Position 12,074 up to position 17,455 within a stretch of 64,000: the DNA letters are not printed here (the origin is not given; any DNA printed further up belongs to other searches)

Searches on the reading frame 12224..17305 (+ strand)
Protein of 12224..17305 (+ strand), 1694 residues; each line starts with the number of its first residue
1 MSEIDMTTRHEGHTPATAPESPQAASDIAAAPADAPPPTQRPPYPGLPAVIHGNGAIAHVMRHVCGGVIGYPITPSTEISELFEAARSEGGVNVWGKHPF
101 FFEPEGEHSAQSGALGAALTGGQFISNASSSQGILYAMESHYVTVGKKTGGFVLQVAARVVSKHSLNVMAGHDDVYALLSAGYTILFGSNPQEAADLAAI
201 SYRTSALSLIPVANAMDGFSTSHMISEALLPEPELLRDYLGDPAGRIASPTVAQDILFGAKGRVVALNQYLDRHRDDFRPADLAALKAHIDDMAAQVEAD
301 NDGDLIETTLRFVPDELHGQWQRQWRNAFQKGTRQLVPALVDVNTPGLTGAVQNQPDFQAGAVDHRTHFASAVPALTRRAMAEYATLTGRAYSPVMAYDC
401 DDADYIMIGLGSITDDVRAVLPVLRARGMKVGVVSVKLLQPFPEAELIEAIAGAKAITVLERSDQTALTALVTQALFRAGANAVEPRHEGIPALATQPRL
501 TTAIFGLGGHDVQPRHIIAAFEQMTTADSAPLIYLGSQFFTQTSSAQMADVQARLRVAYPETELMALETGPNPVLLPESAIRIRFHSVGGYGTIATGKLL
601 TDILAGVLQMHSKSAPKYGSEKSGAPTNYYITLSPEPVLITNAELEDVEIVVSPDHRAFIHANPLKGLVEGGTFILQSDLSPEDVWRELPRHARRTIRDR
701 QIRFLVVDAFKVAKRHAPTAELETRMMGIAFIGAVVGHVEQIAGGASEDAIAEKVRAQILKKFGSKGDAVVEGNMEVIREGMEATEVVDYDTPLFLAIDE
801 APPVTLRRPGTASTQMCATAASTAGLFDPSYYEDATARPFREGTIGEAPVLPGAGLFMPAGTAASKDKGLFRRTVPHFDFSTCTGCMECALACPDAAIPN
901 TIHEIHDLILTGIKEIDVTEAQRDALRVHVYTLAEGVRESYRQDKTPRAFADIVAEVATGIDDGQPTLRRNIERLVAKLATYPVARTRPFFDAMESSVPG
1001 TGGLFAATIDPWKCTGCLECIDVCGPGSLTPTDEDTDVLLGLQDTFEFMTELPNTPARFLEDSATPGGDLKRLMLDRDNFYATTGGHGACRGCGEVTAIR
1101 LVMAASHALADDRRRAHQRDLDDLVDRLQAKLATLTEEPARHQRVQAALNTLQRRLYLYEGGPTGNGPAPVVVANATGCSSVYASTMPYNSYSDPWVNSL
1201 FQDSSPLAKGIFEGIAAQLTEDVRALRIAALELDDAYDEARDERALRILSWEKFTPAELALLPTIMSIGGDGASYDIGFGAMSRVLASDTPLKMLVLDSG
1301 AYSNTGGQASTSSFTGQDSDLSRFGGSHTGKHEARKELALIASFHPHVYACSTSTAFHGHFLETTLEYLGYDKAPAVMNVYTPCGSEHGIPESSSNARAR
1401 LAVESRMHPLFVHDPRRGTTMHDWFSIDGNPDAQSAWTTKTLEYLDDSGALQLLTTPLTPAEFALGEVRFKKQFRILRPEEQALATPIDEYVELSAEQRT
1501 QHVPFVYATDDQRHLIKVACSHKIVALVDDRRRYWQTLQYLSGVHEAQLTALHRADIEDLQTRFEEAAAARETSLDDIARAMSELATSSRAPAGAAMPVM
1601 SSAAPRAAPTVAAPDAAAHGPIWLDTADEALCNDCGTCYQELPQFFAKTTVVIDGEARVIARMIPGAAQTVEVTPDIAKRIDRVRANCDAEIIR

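Call 66: search_protein_families(library=pfam, proteins=[window:12224-17305:+], max_evalue=0.00001)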
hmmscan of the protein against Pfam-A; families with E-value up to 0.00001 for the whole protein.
window:12224-17305:+ (1694 aa): 6 families
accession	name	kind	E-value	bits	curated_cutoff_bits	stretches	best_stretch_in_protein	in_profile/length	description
PF01855.24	POR_N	-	2.6e-34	119.4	27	1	67-239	10-176/231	Pyruvate flavodoxin/ferredoxin oxidoreductase, thiamine diP-bdg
PF01558.24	POR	-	1.9e-26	93.7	27.4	1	589-783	1-173/173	Pyruvate ferredoxin/flavodoxin oxidoreductase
PF17147.9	PFOR_II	-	2.4e-14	54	27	1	403-469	1-67/102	Pyruvate:ferredoxin oxidoreductase core domain II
PF13187.11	Fer4_9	-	5.4e-08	33.2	27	0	868-898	22-52/52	4Fe-4S dicluster domain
PF12838.12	Fer4_7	-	2.9e-07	31.3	27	0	1003-1025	27-49/52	4Fe-4S dicluster domain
PF13237.11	Fer4_10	-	5.4e-07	29.9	25.5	0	878-905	4-22/53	4Fe-4S dicluster domain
